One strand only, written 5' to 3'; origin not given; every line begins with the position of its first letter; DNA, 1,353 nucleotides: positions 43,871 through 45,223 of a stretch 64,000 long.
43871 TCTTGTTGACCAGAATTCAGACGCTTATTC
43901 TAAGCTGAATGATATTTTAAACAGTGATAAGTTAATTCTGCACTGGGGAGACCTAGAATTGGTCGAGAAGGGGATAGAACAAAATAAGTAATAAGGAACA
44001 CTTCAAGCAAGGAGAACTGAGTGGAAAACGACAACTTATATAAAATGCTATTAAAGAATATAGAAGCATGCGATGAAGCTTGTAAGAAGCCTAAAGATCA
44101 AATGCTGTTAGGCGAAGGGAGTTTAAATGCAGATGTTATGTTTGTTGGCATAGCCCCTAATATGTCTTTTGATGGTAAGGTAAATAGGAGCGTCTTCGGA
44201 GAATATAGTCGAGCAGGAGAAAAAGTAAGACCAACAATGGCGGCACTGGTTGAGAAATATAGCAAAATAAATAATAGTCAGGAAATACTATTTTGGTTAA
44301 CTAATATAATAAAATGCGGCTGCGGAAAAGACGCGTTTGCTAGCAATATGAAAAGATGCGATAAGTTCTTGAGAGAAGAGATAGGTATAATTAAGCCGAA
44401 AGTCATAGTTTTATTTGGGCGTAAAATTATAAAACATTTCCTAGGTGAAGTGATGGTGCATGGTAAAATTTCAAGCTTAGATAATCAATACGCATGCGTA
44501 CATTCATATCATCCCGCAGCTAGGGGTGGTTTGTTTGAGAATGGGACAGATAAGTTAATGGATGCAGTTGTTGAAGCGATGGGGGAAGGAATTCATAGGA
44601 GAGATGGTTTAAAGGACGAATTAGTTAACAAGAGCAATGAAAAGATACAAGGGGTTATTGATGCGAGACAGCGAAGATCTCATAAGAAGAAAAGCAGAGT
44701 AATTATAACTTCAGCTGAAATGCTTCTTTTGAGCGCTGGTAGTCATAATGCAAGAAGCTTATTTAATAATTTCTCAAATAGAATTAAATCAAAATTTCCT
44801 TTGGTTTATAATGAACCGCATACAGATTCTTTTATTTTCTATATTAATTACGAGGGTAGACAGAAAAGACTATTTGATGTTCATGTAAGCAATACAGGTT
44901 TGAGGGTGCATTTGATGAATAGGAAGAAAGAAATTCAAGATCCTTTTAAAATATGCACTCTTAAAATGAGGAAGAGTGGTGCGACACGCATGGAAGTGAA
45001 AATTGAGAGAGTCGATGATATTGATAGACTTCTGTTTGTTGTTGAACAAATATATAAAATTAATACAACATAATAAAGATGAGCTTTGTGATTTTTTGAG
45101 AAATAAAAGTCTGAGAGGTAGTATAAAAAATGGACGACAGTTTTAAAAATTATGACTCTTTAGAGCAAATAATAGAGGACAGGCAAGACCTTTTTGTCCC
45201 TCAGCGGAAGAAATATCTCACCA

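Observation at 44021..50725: tRNA-bounded islet of DNA-processing genes around the retron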

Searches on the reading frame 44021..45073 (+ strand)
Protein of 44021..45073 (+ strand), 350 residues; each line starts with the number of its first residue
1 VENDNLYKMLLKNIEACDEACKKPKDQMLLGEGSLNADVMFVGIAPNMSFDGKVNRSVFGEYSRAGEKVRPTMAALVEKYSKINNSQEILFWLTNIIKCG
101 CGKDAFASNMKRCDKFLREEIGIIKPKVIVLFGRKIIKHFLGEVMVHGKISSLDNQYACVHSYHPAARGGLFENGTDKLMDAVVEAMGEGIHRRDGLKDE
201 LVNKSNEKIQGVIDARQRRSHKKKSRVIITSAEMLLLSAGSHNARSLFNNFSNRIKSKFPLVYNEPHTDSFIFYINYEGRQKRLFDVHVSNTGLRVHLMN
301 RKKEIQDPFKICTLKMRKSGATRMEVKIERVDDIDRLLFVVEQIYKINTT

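Call 4: search_protein_families(library=pfam, proteins=[window:44021-45073:+], max_evalue=0.01)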
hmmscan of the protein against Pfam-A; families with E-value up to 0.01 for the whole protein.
window:44021-45073:+ (350 aa): 2 families
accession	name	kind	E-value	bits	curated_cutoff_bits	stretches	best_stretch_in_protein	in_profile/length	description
PF03167.25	UDG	-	2e-13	51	24.3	1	31-171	2-124/141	Uracil DNA glycosylase superfamily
PF18899.5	DUF5655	-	0.0044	17.5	24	0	241-345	9-106/109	Domain of unknown function (DUF5655)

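Call 5: search_protein_families(library=padloc, proteins=[window:44021-45073:+], max_evalue=0.01)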
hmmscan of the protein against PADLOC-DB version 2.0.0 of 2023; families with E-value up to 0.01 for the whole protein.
window:44021-45073:+ (350 aa): 1 family
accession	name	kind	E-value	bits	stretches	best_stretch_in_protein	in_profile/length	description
PDLC04945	PDC-S18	-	1.7e-08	32.1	1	204-345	164-301/302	-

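Call 23: search_protein_families(library=ncbifam, proteins=[window:44021-45073:+], max_evalue=0.01)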
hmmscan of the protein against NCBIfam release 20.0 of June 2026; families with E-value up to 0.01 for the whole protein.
window:44021-45073:+ (350 aa): 3 families
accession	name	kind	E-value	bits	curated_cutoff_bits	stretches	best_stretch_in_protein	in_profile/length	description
NF040953.1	Arch_udg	equivalog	9.6e-14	51.3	250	1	9-167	3-164/184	type-4 uracil-DNA glycosylase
TIGR00758.1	UDG_fam4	subfamily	6.1e-12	45.6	125.3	1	22-166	7-148/173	uracil-DNA glycosylase, family 4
TIGR03914.1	UDG_fam_dom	hypoth_equivalog_domain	1.9e-07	30.9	189.95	1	107-166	143-206/231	UdgX family uracil-DNA binding protein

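Call 47: search_solved_structures(query=window:44021-45073:+, max_evalue=1, show_alignments=2)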
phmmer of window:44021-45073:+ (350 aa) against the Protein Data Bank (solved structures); distinct sequences matched with E-value up to 1: 5.
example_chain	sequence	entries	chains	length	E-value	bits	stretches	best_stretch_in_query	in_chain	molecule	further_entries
4zbx_A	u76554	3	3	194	9.3e-07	31.7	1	25-143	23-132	Uracil-DNA glycosylase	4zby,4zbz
1ui0_A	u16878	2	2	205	4.3e-05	26.3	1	20-150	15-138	Uracil-DNA Glycosylase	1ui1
1l9g_A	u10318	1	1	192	0.00051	22.7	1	9-142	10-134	Conserved hypothetical protein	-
1vk2_A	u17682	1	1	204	0.00062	22.4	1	9-142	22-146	Uracil-DNA glycosylase TM0511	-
3ocm_A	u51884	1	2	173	0.2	14.2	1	157-218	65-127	Putative membrane protein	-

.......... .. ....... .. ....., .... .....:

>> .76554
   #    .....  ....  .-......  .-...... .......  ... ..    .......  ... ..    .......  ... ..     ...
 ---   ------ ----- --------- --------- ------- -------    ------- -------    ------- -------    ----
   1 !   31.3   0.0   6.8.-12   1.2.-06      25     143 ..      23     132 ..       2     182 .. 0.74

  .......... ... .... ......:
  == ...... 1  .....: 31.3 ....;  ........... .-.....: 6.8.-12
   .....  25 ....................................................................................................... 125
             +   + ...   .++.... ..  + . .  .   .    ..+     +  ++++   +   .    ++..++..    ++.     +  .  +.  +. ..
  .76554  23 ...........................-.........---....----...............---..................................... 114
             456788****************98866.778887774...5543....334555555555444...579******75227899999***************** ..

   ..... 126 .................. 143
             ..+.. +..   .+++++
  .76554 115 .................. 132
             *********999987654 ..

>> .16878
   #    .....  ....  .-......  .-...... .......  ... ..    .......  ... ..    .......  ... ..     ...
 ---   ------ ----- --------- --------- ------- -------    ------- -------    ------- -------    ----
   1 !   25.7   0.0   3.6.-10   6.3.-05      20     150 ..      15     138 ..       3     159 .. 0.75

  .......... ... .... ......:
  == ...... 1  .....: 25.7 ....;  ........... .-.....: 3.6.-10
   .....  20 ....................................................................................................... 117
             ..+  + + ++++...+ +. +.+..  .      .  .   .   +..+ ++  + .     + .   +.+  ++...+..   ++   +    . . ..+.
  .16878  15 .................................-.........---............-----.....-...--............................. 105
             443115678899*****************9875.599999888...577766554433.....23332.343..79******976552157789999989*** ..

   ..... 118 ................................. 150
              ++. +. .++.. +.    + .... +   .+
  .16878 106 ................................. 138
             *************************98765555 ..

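Call 64: search_dna_similar(query=window:44021-45073:+, collection=plasmids, mode=protein, max_evalue=0.00001, max_rows=12)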
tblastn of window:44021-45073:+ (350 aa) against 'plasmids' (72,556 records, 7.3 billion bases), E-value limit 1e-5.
Records with a match: 2; places in all: 2; records where one place covers at least 80% of the query: 0.
Best place of each record, by identity: <60% 2.
By first word of the organism name: Gloeothece 1; Ralstonia 1.
By predicted mobility (MOB-suite, as given by PLSDB): non-mobilizable 1; mobilizable 1.
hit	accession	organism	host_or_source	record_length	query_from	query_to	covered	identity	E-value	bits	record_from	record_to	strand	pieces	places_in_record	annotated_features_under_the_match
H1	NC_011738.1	Gloeothece citriformis PCC 7424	-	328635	8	180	49%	28.0%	6e-6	56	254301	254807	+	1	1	uracil-DNA glycosylase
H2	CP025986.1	Ralstonia solanacearum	Cucurbita maxima,culture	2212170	7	178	49%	28.2%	7e-7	59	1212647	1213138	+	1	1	uracil-DNA glycosylase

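Call 88: search_protein_representatives(protein=window:44021-45073:+)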
Query: 350 residues. Proteins with E-value up to 0.001 (for the whole library): 373; up to 1e-10: 18; up to 1e-30: 4. The best 150 are listed.
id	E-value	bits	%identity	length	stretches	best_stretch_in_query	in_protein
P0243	2.1e-232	786.6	100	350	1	1-350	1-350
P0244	5.5e-51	190.3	52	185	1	5-175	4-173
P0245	1.0e-40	156.5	43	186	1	4-184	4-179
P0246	4.6e-35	138.0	45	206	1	6-174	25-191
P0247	9.6e-30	120.5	41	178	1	24-187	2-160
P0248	1.8e-28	116.3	43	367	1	7-170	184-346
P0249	1.4e-27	113.3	36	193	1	5-173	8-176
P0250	1.1e-22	97.2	48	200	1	12-167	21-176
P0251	3.6e-22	95.6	37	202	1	2-186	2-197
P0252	9.8e-22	94.1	33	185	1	5-179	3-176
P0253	3.2e-19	85.9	37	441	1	7-187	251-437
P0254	3.4e-19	85.8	33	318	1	5-188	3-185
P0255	7.9e-19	84.6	42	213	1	7-185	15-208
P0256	4.0e-16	75.7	43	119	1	36-149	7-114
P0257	1.8e-15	73.6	40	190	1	13-167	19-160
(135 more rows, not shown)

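Call 111: predict_structure(alignment_id=A7)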
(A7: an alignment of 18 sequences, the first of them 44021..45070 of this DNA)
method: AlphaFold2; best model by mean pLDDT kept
length: 350 residues; sequences in the alignment: 18
mean_pLDDT: 78.7   pTM: 0.60
mean pLDDT of the five models: 78.7, 71.7, 70.3, 70.2, 69.5
residues with pLDDT >= 90: 124; 70-90: 130; 50-70: 72; < 50: 24
segments of 3 or more residues with pLDDT < 50: 222-240
pLDDT, mean of each block of 10 residues (from residue 1): 86 87 80 96 81 79 90 94 88 91 88 94 96 96 97 93 93 94 88 53 65 63 38 42 70 80 78 79 79 72 58 56 68 73 71
secondary structure, 60 per line:
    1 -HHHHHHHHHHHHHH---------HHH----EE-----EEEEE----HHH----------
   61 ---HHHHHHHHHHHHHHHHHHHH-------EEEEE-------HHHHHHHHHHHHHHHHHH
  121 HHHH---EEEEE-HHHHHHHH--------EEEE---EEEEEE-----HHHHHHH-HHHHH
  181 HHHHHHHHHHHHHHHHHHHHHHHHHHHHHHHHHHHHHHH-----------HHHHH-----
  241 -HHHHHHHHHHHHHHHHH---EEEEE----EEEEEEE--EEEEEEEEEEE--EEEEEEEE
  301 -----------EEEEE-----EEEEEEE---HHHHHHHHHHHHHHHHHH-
elements in order: H2-15 E39-43 H64-83 E91-95 H103-124 E128-132 H134-141 E150-153 E157-162 H168-174 H176-219 H231-235 H242-258 E262-266 E271-277 E280-290 E293-300 E312-316 E322-328 H332-349

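Call 113: fold_search(model_id=the predicted structure, library=pdb)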
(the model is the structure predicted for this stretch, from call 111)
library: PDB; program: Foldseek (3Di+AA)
matches with E <= 10: 891; with E <= 0.001: 54
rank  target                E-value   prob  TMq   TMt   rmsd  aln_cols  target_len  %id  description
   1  1l9g                  1.0e-09  1.00  0.41  0.69   4.3       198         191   21  CRYSTAL STRUCTURE OF URACIL-DNA GLYCOSYLASE FROM T. MARITIMA (released 2003-05-27)
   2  1ui0                  1.4e-09  1.00  0.41  0.70   3.9       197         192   22  Crystal Structure Of Uracil-DNA Glycosylase From Thermus Thermophilus HB8 (released 2003-10-14)
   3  1ui1                  1.4e-09  1.00  0.41  0.71   4.0       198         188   22  Crystal Structure Of Uracil-DNA Glycosylase From Thermus Thermophilus HB8 (released 2003-10-14)
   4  1vk2                  1.6e-09  1.00  0.41  0.69   4.3       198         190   21  Crystal structure of Uracil-DNA glycosylase (TM0511) from Thermotoga maritima at 1.90 A resolution (released 2004-05-04)
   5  4zby                  2.4e-09  1.00  0.37  0.61   5.1       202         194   24  Family 4 uracil-DNA glycosylase from Sulfolobus tokodaii (uracil complex form) (released 2015-09-09)
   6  4zbx                  4.5e-09  1.00  0.38  0.64   4.4       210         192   24  Family 4 uracil-DNA glycosylase from Sulfolobus tokodaii (free form, X-ray wavelength=0.9000) (released 2015-09-09)
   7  6l6s_B                2.0e-08  1.00  0.38  0.66   4.6       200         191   19  The structure of the UdgX mutant H109E crosslinked to single-stranded DNA (released 2020-11-04)
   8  8iim                  3.2e-08  1.00  0.38  0.61   5.4       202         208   18  H109K mutant of uracil DNA glycosylase X (released 2023-06-21)
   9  6iod_B                3.8e-08  1.00  0.38  0.64   4.6       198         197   19  The structure of UdgX in complex with single-stranded DNA (released 2019-07-31)
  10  6l6s_A                4.5e-08  1.00  0.38  0.60   4.8       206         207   17  The structure of the UdgX mutant H109E crosslinked to single-stranded DNA (released 2020-11-04)
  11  6ajr                  4.8e-08  1.00  0.39  0.63   4.3       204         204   18  Complex form of Uracil DNA glycosylase X and uracil (released 2019-05-29)
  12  6iod_A                5.3e-08  1.00  0.39  0.62   4.9       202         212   20  The structure of UdgX in complex with single-stranded DNA (released 2019-07-31)
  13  8iij                  6.0e-08  1.00  0.38  0.61   4.6       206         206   18  H109G mutant of uracil DNA glycosylase X (released 2023-06-21)
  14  8iiq                  6.7e-08  1.00  0.39  0.64   4.3       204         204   19  MsmUdgX H109S/E52N double mutant (released 2023-06-21)
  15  6ail                  7.5e-08  1.00  0.39  0.62   4.3       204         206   18  CRYSTAL STRUCTURE AT 1.3 ANGSTROMS RESOLUTION OF A NOVEL UDG, UdgX, FROM Mycobacterium smegmatis (released 2019-05-29)
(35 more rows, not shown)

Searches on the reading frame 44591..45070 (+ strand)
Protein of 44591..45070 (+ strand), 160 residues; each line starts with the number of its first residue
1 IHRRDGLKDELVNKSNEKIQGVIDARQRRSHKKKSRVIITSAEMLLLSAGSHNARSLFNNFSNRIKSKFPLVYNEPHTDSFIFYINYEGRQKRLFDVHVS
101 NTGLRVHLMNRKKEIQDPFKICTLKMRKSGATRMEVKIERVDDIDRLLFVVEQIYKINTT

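Call 90: search_solved_structures(query=window:44591-45070:+, max_evalue=10)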
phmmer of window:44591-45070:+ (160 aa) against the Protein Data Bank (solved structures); distinct sequences matched with E-value up to 10: 2.
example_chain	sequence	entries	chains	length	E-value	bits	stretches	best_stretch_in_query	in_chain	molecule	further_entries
9e78_3d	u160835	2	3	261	0.066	16.4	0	92-126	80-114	ArcMAP1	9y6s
1xch_A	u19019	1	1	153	0.49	13.6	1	27-85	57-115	MYOGLOBIN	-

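Call 91: search_protein_families(library=pfam, proteins=[window:44591-45070:+], max_evalue=10)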
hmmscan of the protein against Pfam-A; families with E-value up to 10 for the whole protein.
window:44591-45070:+ (160 aa): 2 families
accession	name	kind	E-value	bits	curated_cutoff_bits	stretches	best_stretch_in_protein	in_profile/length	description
PF18899.5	DUF5655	-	0.00093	19.7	24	1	50-155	8-106/109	Domain of unknown function (DUF5655)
PF11661.13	DUF2986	-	4.6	8.2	21.4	1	109-120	1-12/43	Protein of unknown function (DUF2986)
